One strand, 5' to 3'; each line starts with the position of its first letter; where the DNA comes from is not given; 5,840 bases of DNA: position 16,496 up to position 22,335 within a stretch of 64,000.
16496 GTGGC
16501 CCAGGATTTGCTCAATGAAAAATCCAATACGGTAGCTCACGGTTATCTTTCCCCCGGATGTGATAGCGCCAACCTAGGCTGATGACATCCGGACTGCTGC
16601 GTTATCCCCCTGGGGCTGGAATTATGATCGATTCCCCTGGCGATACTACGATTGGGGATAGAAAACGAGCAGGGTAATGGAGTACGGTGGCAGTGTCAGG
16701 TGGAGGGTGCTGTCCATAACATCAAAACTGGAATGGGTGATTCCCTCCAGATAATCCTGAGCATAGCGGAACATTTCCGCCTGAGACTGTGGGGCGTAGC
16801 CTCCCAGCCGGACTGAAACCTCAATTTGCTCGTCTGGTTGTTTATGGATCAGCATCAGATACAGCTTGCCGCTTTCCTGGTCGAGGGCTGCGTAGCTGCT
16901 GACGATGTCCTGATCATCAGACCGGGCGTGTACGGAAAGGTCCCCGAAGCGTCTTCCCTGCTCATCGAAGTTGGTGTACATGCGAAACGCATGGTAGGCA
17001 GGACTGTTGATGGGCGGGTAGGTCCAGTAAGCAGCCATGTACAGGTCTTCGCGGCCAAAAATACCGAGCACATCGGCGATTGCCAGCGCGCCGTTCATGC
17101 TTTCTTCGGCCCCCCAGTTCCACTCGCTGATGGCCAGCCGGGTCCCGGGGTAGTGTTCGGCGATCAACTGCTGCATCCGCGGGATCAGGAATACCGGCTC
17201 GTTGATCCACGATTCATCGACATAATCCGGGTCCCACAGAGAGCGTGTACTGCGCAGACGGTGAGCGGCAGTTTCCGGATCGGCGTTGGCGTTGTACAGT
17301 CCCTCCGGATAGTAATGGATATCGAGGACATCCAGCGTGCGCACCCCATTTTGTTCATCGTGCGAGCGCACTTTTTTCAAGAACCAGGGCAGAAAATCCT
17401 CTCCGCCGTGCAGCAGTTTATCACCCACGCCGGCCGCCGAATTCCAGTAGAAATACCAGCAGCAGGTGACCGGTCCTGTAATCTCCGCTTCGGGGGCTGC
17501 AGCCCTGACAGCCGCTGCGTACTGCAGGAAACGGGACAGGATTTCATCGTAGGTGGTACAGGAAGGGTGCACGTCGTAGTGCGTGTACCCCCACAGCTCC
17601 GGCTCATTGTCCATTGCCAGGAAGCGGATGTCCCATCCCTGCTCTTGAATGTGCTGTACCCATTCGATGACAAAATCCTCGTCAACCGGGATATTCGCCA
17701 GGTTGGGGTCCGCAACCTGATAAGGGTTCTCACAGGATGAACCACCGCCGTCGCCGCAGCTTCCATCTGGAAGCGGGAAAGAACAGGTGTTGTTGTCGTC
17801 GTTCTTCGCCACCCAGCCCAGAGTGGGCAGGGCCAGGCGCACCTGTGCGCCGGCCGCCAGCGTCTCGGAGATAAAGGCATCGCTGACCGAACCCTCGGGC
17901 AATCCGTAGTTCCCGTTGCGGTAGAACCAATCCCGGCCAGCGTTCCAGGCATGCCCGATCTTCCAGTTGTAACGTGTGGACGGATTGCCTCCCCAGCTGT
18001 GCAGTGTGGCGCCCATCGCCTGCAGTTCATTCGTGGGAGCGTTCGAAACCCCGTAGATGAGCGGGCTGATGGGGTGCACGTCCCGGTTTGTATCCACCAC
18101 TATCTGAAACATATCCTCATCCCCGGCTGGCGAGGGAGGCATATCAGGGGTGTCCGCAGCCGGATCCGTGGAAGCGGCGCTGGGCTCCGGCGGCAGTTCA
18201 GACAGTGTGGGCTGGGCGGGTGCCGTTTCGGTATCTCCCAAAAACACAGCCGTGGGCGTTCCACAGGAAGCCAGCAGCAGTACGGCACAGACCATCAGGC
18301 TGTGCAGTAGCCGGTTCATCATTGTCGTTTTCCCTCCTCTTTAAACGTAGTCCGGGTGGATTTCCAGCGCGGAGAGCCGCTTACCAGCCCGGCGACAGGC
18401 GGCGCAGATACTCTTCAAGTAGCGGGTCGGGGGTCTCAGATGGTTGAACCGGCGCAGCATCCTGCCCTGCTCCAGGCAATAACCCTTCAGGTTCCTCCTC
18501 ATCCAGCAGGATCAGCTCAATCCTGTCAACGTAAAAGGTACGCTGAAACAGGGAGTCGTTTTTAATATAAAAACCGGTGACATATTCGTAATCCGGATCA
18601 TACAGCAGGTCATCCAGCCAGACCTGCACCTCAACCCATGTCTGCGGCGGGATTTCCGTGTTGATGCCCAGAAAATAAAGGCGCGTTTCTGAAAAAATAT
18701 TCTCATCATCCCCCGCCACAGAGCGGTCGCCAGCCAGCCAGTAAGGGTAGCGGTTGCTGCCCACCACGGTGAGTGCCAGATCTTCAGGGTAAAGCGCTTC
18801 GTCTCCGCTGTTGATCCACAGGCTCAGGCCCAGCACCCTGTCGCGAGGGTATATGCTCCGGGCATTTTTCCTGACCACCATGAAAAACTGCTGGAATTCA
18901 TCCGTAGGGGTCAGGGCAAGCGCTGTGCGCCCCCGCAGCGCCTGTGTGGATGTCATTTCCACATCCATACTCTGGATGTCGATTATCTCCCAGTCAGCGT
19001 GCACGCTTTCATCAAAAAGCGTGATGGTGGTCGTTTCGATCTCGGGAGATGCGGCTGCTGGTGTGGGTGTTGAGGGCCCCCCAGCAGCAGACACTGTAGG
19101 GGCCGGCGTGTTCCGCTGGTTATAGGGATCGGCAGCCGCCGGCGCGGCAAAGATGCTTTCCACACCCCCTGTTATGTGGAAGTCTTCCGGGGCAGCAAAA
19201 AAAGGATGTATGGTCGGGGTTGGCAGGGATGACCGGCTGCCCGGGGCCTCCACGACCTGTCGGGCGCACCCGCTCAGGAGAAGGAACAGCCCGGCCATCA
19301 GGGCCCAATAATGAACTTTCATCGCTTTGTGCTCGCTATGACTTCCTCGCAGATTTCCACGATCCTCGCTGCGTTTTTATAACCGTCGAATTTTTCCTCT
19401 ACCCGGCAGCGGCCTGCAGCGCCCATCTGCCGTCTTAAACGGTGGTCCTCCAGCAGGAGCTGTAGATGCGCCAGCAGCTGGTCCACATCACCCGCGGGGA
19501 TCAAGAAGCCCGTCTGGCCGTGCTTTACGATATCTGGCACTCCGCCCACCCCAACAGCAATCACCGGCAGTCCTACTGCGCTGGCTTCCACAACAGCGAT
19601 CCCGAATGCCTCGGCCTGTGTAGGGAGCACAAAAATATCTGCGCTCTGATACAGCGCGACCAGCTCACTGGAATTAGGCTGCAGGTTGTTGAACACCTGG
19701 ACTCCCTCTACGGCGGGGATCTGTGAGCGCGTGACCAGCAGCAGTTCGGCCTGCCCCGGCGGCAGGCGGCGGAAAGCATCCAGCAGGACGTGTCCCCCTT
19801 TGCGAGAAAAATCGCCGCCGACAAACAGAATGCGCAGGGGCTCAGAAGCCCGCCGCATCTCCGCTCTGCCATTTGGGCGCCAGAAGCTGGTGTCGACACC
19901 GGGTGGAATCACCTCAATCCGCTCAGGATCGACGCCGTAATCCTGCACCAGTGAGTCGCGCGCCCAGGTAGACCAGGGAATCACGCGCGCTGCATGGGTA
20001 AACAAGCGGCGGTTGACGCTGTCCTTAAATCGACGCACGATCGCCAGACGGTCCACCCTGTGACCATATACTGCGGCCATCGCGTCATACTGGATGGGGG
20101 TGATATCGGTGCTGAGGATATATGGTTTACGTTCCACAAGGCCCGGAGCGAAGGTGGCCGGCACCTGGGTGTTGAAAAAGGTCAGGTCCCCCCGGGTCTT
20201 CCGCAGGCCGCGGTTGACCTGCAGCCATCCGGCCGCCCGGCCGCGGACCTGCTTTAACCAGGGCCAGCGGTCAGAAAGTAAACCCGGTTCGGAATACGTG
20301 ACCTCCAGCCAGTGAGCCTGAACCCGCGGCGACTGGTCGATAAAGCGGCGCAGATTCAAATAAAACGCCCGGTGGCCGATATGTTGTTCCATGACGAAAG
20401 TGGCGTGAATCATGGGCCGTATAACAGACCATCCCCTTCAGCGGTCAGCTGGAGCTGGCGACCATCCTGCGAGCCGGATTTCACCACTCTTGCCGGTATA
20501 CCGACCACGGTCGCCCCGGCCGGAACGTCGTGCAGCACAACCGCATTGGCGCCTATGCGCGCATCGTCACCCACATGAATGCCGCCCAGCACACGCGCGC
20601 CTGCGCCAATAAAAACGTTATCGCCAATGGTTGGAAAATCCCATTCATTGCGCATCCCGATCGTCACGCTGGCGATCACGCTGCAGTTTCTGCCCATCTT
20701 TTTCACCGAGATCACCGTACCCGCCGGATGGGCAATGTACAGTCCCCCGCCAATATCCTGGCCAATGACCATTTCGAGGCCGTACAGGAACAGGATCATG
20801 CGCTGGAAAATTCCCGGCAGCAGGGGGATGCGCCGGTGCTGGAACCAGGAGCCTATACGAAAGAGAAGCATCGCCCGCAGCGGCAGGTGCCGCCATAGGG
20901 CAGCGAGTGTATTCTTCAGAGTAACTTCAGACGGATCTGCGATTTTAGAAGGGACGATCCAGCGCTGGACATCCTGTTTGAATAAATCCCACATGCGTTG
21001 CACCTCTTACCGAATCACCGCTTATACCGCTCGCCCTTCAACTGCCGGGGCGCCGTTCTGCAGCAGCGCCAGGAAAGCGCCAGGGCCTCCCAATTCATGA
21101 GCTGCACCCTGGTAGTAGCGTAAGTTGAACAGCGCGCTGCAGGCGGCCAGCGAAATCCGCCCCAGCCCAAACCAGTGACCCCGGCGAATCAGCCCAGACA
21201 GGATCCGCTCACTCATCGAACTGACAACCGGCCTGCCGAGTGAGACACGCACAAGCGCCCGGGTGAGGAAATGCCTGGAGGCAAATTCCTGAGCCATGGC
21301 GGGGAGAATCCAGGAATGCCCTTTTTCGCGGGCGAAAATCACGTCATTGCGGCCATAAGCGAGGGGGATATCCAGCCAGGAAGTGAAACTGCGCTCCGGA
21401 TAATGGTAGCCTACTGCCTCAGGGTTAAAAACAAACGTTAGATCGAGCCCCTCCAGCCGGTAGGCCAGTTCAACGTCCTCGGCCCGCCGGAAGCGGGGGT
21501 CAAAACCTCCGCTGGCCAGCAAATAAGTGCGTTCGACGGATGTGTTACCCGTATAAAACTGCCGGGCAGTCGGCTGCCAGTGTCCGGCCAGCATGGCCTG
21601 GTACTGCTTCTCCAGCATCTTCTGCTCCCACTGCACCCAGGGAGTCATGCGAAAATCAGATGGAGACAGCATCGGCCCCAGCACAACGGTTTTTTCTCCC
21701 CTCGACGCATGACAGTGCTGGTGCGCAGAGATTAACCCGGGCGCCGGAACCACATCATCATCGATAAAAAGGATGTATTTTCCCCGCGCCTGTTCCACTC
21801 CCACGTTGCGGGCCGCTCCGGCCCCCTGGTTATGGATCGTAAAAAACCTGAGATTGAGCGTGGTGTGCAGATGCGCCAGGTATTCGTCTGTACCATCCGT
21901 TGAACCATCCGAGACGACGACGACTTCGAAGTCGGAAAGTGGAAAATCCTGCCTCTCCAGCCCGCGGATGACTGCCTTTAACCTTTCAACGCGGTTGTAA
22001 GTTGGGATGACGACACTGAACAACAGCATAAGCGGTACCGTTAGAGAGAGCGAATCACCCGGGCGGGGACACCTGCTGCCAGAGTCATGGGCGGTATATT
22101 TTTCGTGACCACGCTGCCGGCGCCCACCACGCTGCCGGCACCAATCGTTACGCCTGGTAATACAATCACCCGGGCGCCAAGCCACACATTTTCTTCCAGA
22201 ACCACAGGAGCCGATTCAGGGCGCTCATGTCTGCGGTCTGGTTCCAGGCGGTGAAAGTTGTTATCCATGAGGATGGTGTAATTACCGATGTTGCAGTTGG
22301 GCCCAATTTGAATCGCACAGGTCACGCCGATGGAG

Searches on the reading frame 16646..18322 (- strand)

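Call 40: search_protein_families(library=pfam, proteins=[window:16646-18322:-], max_evalue=0.0001)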
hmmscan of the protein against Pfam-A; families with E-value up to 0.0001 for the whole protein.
window:16646-18322:- (558 aa): 1 family
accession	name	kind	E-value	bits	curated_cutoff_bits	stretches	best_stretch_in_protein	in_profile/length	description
PF12891.13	Glyco_hydro_44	-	1.9e-53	182.2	25.1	1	125-340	1-222/223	Glycoside hydrolase family 44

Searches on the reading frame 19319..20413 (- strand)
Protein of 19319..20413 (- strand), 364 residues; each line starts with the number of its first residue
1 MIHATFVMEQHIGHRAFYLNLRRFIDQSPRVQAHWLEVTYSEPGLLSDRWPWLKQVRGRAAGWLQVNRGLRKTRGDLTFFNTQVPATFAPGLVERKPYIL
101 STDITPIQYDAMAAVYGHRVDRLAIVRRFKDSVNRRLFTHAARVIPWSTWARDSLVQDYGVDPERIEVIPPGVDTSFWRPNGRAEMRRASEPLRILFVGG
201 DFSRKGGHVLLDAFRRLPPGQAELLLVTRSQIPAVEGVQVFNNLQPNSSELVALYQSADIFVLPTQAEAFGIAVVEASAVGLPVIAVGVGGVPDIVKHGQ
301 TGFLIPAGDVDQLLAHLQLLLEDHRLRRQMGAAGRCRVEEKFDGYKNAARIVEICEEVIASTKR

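Call 38: search_protein_families(library=pfam, proteins=[window:19319-20413:-], max_evalue=0.0001)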
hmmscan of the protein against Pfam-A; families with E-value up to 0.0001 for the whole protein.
window:19319-20413:- (364 aa): 6 families
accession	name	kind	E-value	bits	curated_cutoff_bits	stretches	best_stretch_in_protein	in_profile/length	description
PF00534.26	Glycos_transf_1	-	3.8e-30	105.1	26.4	1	184-335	7-170/172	Glycosyl transferases group 1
PF13692.12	Glyco_trans_1_4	-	9.7e-25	87.9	27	1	194-323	3-142/142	Glycosyl transferases group 1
PF13439.12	Glyco_transf_4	-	2.1e-10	41.3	28.5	1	51-176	49-169/170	Glycosyltransferase Family 4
PF13524.12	Glyco_trans_1_2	-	3.8e-08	33.8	25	1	248-351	37-142/144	Glycosyl transferase-like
PF20706.3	GT4-conflict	-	1.6e-07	31.1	26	1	165-292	173-316/385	Family 4 Glycosyltransferase in conflict systems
PF13579.12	Glyco_trans_4_4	-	2.8e-07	31.4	29.7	1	71-172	68-158/158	Glycosyl transferase 4-like domain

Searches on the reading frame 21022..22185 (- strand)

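Call 38: search_protein_families(library=pfam, proteins=[window:21022-22185:-], max_evalue=0.0001)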
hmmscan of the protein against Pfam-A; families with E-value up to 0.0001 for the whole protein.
window:21022-22185:- (387 aa): 3 families
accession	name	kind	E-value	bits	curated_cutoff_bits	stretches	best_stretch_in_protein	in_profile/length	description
PF00535.33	Glycos_transf_2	-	4.4e-26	92.3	23.3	1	57-192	1-138/168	Glycosyl transferase family 2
PF13641.12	Glyco_tranf_2_3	-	2.3e-16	61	27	1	56-268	3-218/230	Glycosyltransferase like family 2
PF10111.15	Glyco_tranf_2_2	-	7e-12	45.9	27.3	1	57-266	1-221/276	Glycosyltransferase like family 2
